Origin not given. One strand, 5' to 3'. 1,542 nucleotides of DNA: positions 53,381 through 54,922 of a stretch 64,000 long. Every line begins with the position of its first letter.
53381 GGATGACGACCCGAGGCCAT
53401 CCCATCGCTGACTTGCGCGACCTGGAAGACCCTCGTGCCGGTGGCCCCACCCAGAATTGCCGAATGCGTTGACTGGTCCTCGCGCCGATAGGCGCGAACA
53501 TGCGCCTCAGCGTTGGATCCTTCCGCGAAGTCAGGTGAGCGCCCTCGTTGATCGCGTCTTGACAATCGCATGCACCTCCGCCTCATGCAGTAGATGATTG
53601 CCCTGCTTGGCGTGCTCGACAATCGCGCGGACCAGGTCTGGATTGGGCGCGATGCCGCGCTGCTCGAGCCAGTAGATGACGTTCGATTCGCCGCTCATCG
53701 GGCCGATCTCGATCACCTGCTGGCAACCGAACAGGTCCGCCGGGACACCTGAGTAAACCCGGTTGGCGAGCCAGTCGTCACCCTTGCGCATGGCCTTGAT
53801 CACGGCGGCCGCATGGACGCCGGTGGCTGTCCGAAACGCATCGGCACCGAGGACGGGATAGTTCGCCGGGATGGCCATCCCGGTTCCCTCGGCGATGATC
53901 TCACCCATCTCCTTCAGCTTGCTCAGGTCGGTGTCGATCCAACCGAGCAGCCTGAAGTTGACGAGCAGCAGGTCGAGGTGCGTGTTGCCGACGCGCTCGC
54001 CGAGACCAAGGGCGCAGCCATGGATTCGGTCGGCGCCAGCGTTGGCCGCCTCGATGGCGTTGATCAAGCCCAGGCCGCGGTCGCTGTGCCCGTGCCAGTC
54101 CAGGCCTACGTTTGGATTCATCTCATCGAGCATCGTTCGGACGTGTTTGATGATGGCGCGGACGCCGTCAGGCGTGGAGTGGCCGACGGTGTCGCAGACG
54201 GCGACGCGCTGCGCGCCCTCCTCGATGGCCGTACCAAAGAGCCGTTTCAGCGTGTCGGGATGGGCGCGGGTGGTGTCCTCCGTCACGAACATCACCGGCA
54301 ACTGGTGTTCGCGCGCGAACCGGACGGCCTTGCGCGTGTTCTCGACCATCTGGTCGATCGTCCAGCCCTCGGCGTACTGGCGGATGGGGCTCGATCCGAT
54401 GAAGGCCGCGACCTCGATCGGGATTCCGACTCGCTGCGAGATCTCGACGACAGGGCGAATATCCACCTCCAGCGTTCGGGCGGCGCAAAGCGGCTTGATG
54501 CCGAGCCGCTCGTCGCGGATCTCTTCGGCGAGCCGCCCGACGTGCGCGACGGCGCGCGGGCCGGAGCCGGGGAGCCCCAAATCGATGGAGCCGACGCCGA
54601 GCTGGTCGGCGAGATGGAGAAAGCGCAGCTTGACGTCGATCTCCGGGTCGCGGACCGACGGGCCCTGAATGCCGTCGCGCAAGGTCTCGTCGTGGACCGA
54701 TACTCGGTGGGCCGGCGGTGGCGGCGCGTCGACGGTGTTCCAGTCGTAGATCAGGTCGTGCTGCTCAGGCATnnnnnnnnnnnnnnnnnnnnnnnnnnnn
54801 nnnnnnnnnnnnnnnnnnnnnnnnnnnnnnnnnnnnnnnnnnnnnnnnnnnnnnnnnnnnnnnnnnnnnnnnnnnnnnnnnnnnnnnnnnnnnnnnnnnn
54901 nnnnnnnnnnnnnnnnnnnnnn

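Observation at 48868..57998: Two-strand supercluster: a 2-oxoacid chain-elongation module converging on an E1alpha-E1beta-E2 complex whose operon ends in a LeuA/CimA-like synthase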

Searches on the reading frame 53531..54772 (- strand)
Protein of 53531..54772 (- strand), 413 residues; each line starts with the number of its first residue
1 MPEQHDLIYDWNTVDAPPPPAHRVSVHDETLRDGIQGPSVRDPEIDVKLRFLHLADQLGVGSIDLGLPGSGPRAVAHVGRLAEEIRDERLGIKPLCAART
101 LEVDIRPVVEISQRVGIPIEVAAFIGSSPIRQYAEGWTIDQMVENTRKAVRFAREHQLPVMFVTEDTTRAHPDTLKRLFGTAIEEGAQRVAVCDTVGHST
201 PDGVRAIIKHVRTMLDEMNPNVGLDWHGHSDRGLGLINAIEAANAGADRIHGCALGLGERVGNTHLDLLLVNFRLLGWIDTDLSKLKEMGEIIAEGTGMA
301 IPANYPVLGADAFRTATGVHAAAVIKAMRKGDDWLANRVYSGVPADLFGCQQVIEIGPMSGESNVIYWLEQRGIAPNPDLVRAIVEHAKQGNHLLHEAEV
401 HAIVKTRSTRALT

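Call 3: search_protein_families(library=pfam, proteins=[window:53531-54772:-])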
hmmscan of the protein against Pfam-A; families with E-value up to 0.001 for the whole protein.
window:53531-54772:- (413 aa): 2 families
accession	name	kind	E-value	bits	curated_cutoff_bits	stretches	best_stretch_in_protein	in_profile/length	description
PF00682.25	HMGL-like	-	3.1e-40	138.7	29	1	24-291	2-258/260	HMGL-like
PF00857.26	Isochorismatase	-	0.00051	20.6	27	0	133-196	17-82/175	Isochorismatase domain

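Call 4: search_protein_families(library=ncbifam, proteins=[window:53531-54772:-])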
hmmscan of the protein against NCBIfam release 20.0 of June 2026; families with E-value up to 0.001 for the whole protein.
window:53531-54772:- (413 aa): 19 families
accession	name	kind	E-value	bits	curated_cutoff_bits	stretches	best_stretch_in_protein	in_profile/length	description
NF002085.0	PRK00915.1-2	subfamily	1.8e-57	195.2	517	1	21-408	11-380/504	2-isopropylmalate synthase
TIGR02146.1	LysS_fung_arch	equivalog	2.5e-52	178.2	413.55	1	28-389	3-343/344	homocitrate synthase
TIGR02090.1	LEU1_arch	subfamily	1.2e-49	169.4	484.75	1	24-390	1-346/363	isopropylmalate/citramalate/homocitrate synthases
TIGR02660.1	nifV_homocitr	equivalog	1.3e-46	159.6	462.9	1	24-390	2-347/365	homocitrate synthase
NF002086.0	PRK00915.1-3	equivalog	9.6e-45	153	532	1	22-329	5-311/516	2-isopropylmalate synthase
TIGR00973.1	leuA_bact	equivalog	1.1e-43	149.4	598.7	1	23-327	1-304/494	2-isopropylmalate synthase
NF002088.0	PRK00915.1-5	equivalog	9e-42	143.2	697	1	22-328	2-307/514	2-isopropylmalate synthase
NF041069.1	IPMS_Sufob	equivalog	1.5e-41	142.9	600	1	25-390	2-348/371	isopropylmalate synthase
NF002087.0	PRK00915.1-4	equivalog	3.2e-41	141.4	729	1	22-328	5-310/516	2-isopropylmalate synthase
NF002084.0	PRK00915.1-1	equivalog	2e-37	128.9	748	1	22-328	3-308/523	2-isopropylmalate synthase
TIGR00977.1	citramal_synth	equivalog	1.1e-35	122.9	450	1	24-389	2-363/526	citramalate synthase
NF042434.1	IPMS_Lepto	equivalog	2.6e-23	82.6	500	1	22-390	4-368/374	2-isopropylmalate synthase LeuA2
NF042433.1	CitmalDyn_Leptosp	equivalog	2.5e-20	72.5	950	1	141-387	122-360/514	(R)-citramalate synthase CimA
NF006049.0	PRK08195.1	subfamily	1.7e-19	70.1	229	1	147-292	122-265/344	4-hyroxy-2-oxovalerate/4-hydroxy-2-oxopentanoic acid aldolase,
NF002991.1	PRK03739.1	subfamily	7.8e-19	67.8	455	1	193-373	207-393/550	2-isopropylmalate synthase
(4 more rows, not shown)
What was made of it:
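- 53531..54772 (-): Short-form LeuA/HCS-family synthase (413 aa, no regulatory domain), last gene of the operon; member of an uncharacterised clade. All IPMS, CimA, HCS and NifV models score far below their cut-offs; the best is 195 against 517 (calls 3, 4).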

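Call 8: find_homologous_proteins(query=window:53531-54772:-)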
Query window:53531-54772:- (413 aa): 8000 proteins with E <= 0.001 among 8000 candidates; the best 120 are listed.
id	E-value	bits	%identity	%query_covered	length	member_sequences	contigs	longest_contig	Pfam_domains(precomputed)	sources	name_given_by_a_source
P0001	1.8e-254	862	91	99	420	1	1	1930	PF00682.26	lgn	-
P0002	2.5e-254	862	92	100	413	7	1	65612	PF00682.26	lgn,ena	-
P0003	1.6e-251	852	91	99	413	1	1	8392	PF00682.26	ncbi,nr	ncbi:MAG: 2-isopropylmalate synthase [Candidatus Dormibacteraeota bacterium]|nr:2-isopropylmalate sy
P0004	4.2e-244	828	88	99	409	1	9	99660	PF00682.26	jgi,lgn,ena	jgi:2-isopropylmalate synthase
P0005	4.3e-243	825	88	99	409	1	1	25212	PF00682.26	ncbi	-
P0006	6.1e-243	824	86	100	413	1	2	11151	PF00682.26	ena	-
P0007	2.0e-242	822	87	100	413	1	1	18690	PF00682.26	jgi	jgi:2-isopropylmalate synthase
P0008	2.1e-241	819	87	99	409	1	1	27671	PF00682.26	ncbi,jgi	ncbi:MAG TPA: 2-isopropylmalate synthase [Candidatus Dormibacteraeota bacterium]|jgi:2-isopropylmala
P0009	3.1e-241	819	87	98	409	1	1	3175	PF00682.26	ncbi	-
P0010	5.2e-241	818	87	99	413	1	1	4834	PF00682.26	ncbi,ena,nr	ncbi:MAG TPA: LeuA family protein [Candidatus Dormibacteraeota bacterium]|nr:LeuA family protein [Ca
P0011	1.3e-240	816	88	99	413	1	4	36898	PF00682.26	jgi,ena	-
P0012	2.1e-240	816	87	99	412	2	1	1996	PF00682.26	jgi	jgi:2-isopropylmalate synthase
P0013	6.4e-240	814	87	99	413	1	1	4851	PF00682.26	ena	-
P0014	9.3e-240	814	87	99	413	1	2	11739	PF00682.26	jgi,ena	jgi:2-isopropylmalate synthase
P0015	1.2e-239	813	87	99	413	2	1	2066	PF00682.26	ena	-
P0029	1.0e-231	787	84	98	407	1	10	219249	PF00682.26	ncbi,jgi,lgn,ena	ncbi:MAG TPA: LeuA family protein [Candidatus Dormibacteraeota bacterium]|jgi:2-isopropylmalate synt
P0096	6.7e-223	758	82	98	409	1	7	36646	PF00682.26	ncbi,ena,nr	ncbi:MAG: 2-isopropylmalate synthase [Chloroflexi bacterium]|nr:MAG: 2-isopropylmalate synthase [Chl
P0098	8.2e-223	758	81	99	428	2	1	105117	PF00682.26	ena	-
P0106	1.6e-222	757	80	100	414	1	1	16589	PF00682.26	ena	-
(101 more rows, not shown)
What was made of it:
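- Closest known: Canonical leuABCD and citramalate. Same: JGI and NCBI pipelines call it 2-isopropylmalate synthase or LeuA family protein (call 8).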

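Call 9: search_solved_structures(query=window:53531-54772:-, max_evalue=1e-10)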
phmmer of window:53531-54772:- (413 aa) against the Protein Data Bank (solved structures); distinct sequences matched with E-value up to 1e-10: 10.
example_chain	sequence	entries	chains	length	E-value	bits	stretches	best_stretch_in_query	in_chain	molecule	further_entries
6ktq_A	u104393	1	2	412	6.8e-35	124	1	23-327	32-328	Homocitrate synthase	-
3rmj_A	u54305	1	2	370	3.5e-31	111.8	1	21-328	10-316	2-isopropylmalate synthase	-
3a9i_A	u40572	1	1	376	4.1e-25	91.8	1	26-389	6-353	Homocitrate synthase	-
2ztj_A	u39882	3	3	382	4.3e-25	91.7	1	26-389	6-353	Homocitrate synthase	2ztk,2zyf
3ivs_A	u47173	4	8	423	3.2e-23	85.6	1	23-325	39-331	Homocitrate synthase, mitochondrial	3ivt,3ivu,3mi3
6e1j_A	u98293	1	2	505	5.8e-23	84.7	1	19-327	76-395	2-isopropylmalate synthase, A genome specific 1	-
3ewb_X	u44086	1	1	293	6.9e-23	84.5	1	23-304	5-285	2-isopropylmalate synthase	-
3eeg_A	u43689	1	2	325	5.2e-22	81.6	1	22-326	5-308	2-isopropylmalate synthase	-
4ov4_A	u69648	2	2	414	1.7e-20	76.6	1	23-390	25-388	2-isopropylmalate synthase | isopropylmalate synthase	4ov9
3ble_A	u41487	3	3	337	1.1e-17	67.3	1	150-323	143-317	Citramalate synthase from Leptospira interrogans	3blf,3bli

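Call 13: find_encoding_contigs(protein=P0029, flank=10000, max_places=3)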
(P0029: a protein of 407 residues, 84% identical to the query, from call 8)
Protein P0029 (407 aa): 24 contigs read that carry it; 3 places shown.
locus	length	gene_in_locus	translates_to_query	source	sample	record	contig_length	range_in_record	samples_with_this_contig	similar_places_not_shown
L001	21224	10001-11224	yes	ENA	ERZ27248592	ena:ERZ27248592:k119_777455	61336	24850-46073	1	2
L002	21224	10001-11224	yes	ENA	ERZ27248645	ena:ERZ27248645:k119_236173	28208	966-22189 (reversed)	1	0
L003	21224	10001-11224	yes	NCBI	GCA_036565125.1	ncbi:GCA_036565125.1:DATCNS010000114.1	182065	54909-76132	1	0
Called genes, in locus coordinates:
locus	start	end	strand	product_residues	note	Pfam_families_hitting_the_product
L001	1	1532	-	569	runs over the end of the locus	PF03717:PBP_dimer, PF00905:Transpeptidase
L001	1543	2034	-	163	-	-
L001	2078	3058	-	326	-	PF01795:Methyltransf_5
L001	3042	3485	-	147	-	PF02381:MraZ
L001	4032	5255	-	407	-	PF07690:MFS_1, PF05977:MFS_3, PF07690:MFS_1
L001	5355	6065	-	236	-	PF00075:RNase_H, PF13456:RVT_3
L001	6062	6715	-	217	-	PF24481:CT398_CC (weak), PF02591:Zn_ribbon_9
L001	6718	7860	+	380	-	PF00676:E1_dh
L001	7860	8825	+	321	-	PF02779:Transket_pyr, PF02780:Transketolase_C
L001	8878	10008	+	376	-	PF00364:Biotin_lipoyl, PF02817:E3_binding, PF00198:2-oxoacid_dh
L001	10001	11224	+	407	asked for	PF00682:HMGL-like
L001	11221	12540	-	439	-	PF02653:BPD_transp_2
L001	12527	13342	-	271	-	PF00005:ABC_tran, PF02463:SMC_N (faint)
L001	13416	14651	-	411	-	PF13407:Peripla_BP_4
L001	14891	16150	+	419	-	PF01471:PG_binding_1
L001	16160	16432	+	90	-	-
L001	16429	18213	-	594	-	PF00694:Aconitase_C (weak), PF00330:Aconitase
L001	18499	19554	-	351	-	PF00180:Iso_dh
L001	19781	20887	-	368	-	PF02885:Glycos_trans_3N, PF00591:Glycos_transf_3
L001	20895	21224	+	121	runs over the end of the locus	PF00903:Glyoxalase, PF18029:Glyoxalase_6 (weak)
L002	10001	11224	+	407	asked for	PF00682:HMGL-like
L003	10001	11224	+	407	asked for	PF00682:HMGL-like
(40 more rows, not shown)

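Call 21: search_protein_representatives(protein=window:53531-54772:-)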
Query: 413 residues. Proteins with E-value up to 0.001 (for the whole library): 7036; up to 1e-10: 3613; up to 1e-30: 570. The best 150 are listed.
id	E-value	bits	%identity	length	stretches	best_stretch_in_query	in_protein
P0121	1.2e-140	485.6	55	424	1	4-403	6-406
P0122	1.7e-136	471.9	57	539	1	3-380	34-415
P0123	4.8e-124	430.9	50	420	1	6-399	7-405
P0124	4.9e-124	430.9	50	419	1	4-405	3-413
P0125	4.1e-120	417.9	48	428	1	6-401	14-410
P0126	8.4e-115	400.4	49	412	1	5-411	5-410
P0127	2.6e-113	395.6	45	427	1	3-406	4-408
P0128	2.5e-112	392.3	84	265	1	153-356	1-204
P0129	2.8e-111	388.9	45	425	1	6-405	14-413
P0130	8.2e-110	384.0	49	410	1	6-402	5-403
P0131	2.8e-108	378.9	47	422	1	6-410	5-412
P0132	6.7e-108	377.7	44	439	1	3-404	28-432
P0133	1.8e-107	376.3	44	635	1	6-405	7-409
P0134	4.7e-107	374.9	45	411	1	7-405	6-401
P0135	4.8e-105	368.3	43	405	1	6-403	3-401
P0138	1.3e-103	363.6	55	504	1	3-310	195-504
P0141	1.6e-100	353.4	42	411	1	6-404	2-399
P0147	4.2e-97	342.1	40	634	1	5-406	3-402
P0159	2.4e-93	329.8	40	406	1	6-405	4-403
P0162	7.8e-93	328.1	42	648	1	7-395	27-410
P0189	7.3e-81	288.6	48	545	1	6-297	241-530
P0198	2.2e-78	280.5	37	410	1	4-404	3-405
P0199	2.9e-78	280.1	46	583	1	20-312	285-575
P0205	1.8e-77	277.5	48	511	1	24-303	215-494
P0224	2.8e-73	263.7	49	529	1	24-283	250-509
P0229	1.4e-72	261.4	46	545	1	8-338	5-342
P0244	5.9e-69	249.4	33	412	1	1-407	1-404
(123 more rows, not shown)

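Call 22: list_cluster_members(proteins=[P0121, P0123, P0125, P0126, P0127, P0135, P0141, P0159, P0198, P0244])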
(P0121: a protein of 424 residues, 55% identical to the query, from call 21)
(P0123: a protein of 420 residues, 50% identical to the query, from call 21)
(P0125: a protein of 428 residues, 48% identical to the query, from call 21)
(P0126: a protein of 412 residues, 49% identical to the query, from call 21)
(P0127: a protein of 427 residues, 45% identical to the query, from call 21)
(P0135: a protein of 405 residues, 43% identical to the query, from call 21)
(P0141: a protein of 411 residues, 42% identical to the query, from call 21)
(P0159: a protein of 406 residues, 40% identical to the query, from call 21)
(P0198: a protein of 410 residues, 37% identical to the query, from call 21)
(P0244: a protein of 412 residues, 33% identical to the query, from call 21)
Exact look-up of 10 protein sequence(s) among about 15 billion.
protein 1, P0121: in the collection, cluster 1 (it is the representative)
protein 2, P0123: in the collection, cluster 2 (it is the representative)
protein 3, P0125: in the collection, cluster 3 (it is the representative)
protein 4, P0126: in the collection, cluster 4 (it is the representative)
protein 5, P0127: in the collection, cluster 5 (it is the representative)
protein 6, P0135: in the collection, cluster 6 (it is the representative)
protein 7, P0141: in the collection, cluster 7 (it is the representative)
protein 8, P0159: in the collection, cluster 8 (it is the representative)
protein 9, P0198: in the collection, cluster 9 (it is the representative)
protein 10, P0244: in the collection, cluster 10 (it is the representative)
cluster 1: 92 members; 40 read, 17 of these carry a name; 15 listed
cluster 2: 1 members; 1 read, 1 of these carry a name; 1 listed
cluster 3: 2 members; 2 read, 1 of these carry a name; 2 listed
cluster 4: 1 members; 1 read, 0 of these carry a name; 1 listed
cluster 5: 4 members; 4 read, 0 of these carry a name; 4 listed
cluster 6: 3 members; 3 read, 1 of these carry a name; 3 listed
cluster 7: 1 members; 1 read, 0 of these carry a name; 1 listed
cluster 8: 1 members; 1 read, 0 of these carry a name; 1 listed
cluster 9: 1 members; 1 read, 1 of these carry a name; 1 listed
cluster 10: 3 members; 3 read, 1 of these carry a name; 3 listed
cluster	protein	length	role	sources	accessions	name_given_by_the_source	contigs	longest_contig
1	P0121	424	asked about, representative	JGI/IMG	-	2-isopropylmalate synthase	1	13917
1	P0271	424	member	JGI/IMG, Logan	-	2-isopropylmalate synthase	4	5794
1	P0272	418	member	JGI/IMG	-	2-isopropylmalate synthase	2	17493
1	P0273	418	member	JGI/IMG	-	2-isopropylmalate synthase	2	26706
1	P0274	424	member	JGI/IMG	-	2-isopropylmalate synthase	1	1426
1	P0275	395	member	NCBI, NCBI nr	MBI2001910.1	MAG: 2-isopropylmalate synthase [candidate division NC10 bacterium] | 2-isopropylmalate synthase [candidate division NC10 bacterium]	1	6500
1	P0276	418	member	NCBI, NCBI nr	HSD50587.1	MAG TPA: LeuA family protein [Candidatus Methylomirabilis sp.] | LeuA family protein [Candidatus Methylomirabilis sp.]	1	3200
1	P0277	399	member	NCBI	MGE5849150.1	MAG: LeuA family protein, partial [Candidatus Methylomirabilota bacterium]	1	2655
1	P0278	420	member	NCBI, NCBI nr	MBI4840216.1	MAG: 2-isopropylmalate synthase [candidate division NC10 bacterium] | 2-isopropylmalate synthase [candidate division NC10 bacterium]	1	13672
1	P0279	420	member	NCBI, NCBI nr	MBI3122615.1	MAG: 2-isopropylmalate synthase [candidate division NC10 bacterium] | 2-isopropylmalate synthase [candidate division NC10 bacterium]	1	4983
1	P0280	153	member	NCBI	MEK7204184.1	MAG: hypothetical protein AAB254_01635, partial [candidate division NC10 bacterium]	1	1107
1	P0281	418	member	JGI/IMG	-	2-isopropylmalate synthase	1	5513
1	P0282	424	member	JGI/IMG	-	2-isopropylmalate synthase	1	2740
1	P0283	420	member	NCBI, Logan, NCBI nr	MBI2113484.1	MAG: 2-isopropylmalate synthase [candidate division NC10 bacterium] | 2-isopropylmalate synthase [candidate division NC10 bacterium]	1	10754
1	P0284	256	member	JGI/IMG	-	2-isopropylmalate synthase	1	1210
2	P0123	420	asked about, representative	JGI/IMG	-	2-isopropylmalate synthase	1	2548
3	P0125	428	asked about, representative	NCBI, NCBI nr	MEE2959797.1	MAG: 2-isopropylmalate synthase [Myxococcota bacterium] | 2-isopropylmalate synthase [Myxococcota bacterium]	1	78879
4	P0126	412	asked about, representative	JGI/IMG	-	-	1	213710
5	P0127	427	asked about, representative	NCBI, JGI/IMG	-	-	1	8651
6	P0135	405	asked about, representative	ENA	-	-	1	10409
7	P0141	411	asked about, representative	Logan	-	-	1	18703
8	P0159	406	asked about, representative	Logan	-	-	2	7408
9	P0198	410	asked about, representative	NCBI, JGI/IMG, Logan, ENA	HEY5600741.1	MAG TPA: LeuA family protein [Patescibacteria group bacterium]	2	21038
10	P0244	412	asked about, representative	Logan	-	-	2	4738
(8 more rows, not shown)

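Call 24: find_related_loci(query=A1, collection=genome_contigs, flank=10000)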
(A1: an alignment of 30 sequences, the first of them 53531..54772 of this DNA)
Query A1 (413 aa) in genome_contigs; peptide patterns used: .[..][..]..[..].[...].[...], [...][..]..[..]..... (x = any residue, [..] = any of these).
600 stretches matched a pattern (row limit reached: there are more); 586 encode a relative of the query (tblastn E <= 1e-3); the best 80 are kept; 80 distinct loci.
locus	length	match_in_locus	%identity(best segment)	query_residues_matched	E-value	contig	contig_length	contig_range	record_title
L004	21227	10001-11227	90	1-409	0e+0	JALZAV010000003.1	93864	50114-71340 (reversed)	MAG: Candidatus Dormiibacterota bacterium isolate KAP bin100 SD1490_NODE_18_length_93864_cov_5.042502, whole genome shot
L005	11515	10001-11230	81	1-410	0e+0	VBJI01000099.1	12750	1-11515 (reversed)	MAG: Chloroflexi bacterium isolate CF_152 14_1009_09_20cm_scaffold_17842, whole genome shotgun sequence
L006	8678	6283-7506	81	1-408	0e+0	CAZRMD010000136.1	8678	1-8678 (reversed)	MAG TPA_asm: uncultured Actinomycetes bacterium isolate SRP272529_co2_28 genome assembly, contig: NODE_15166_length_8678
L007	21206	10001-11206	61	3-404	1e-165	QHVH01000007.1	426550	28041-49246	MAG: Blastocatellia bacterium AA13 isolate gp4 AA13 14_0929_09_20cm_scaffold_6_curated, whole genome shotgun sequence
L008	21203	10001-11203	59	3-403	6e-162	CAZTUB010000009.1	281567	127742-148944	MAG TPA_asm: uncultured Clostridia bacterium isolate binchicken_co174_39 genome assembly, contig: NODE_16_length_281567_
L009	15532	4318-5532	59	1-404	3e-162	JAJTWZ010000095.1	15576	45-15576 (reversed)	MAG: Blastocatellia bacterium isolate DTUACD2 95-Genome20, whole genome shotgun sequence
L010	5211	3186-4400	58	3-406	1e-161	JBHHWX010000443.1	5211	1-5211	MAG: bacterium isolate D_3_bin.27 NODE_10047_length_5211_cov_5.059736, whole genome shotgun sequence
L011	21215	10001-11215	59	2-405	7e-158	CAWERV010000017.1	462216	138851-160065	MAG: uncultured Acidobacteriota bacterium isolate MFD02134.bin.2.169 genome assembly, contig: contig_38765, whole genome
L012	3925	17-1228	58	2-404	2e-162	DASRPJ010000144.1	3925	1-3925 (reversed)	MAG TPA_asm: Thermoanaerobaculia bacterium isolate SMAG_U10292 k141_581267, whole genome shotgun sequence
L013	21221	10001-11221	57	1-405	4e-156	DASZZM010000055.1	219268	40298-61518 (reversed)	MAG TPA_asm: Thermoanaerobaculia bacterium isolate SMAG_U6236 k141_54735, whole genome shotgun sequence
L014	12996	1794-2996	58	5-404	6e-156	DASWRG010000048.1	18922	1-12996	MAG TPA_asm: Pyrinomonadaceae bacterium isolate SMAG_U3515 k141_614355, whole genome shotgun sequence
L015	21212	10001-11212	58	3-405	3e-155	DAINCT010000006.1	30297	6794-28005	MAG TPA_asm: Chloroflexota bacterium isolate CTOTU41323 NODE_789_length_30297_cov_4.026850, whole genome shotgun sequenc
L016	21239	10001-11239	56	1-411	9e-155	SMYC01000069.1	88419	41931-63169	MAG: Acidobacteria bacterium isolate N075bin57 k141_472834, whole genome shotgun sequence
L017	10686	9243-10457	58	2-405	8e-155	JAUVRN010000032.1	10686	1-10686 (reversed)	MAG: Candidatus Zixiibacteriota bacterium isolate CSMAG_715 CSMAG_715_k127_2982672_length_10686_cov_28.8301, whole genom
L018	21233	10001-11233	58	7-412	2e-154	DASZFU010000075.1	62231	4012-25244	MAG TPA_asm: Candidatus Angelobacter sp. isolate SMAG_U6530 k141_5525524, whole genome shotgun sequence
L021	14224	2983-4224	56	1-413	4e-154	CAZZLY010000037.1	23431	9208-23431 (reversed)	MAG TPA_asm: uncultured bacterium isolate SRP124364_co1_304 genome assembly, contig: NODE_1943_length_23431_cov_15.34419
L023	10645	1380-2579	58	6-404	1e-153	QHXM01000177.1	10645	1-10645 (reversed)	MAG: Acidobacteria bacterium isolate gp4 AA20 14_0903_12_40cm_200_scaffold_10798_curated, whole genome shotgun sequence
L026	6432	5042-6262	59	2-407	4e-154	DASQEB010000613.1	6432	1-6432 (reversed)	MAG TPA_asm: Thermoanaerobaculia bacterium isolate SMAG_U11742 k141_1182848, whole genome shotgun sequence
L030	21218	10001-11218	59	2-405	7e-153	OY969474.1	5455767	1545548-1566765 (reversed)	MAG: uncultured Acidobacteriota bacterium isolate MFD05747.bin.1.131 genome assembly, chromosome: 1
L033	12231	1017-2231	55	4-407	7e-152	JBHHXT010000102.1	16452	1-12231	MAG: bacterium isolate D_1_bin.22 NODE_1181_length_16452_cov_20.063731, whole genome shotgun sequence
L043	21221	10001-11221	56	4-408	5e-151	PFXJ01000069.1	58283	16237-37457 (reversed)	MAG: candidate division Zixibacteria bacterium CG_4_9_14_3_um_filter_46_8 CG_4_9_14_3_um_filter_150_scaffold_3497_c, who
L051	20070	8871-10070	57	6-404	3e-150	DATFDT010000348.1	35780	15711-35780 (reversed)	MAG TPA_asm: Pyrinomonadaceae bacterium isolate SMAG_U8587 k141_1144477, whole genome shotgun sequence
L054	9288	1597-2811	57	7-409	5e-150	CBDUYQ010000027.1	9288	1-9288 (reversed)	MAG TPA_asm: uncultured bacterium isolate SRR22302374_binner12_Refined_83 genome assembly, contig: ERZ26661914.5604, who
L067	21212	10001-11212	60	4-405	4e-149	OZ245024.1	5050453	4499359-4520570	MAG: Candidatus Multivoradales bacterium isolate 4699c579-e532-4021-9292-de0a908f67bd genome assembly, chromosome: 1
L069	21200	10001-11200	57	6-404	6e-149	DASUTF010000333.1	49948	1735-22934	MAG TPA_asm: Pyrinomonadaceae bacterium isolate SMAG_U1756 k141_2029932, whole genome shotgun sequence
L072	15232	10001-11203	57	2-403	2e-148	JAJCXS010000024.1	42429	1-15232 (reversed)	MAG: Acidobacteriota bacterium isolate OFTM137 OFTM137_23, whole genome shotgun sequence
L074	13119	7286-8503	54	1-405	5e-148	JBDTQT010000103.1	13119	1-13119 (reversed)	MAG: Thermoanaerobaculia bacterium isolate cluster3_bin.229 NODE_19750_length_13119_cov_8.485992, whole genome shotgun s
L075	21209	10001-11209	55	3-404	9e-148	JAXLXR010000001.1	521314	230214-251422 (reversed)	MAG: Candidatus Eisenbacteria bacterium isolate STL-EIS2 C1.162.fa-1, whole genome shotgun sequence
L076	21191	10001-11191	56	5-400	7e-148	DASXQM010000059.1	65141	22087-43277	MAG TPA_asm: Pyrinomonadaceae bacterium isolate SMAG_U4613 k141_2171084, whole genome shotgun sequence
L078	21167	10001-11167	57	4-390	2e-147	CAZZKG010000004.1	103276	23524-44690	MAG TPA_asm: uncultured Gemmatimonadota bacterium isolate binchicken_co275_191 genome assembly, contig: NODE_111_length_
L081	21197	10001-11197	58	7-404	4e-147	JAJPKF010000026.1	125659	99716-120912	MAG: Proteobacteria bacterium isolate Centralia_MAG_67 k107_20252893, whole genome shotgun sequence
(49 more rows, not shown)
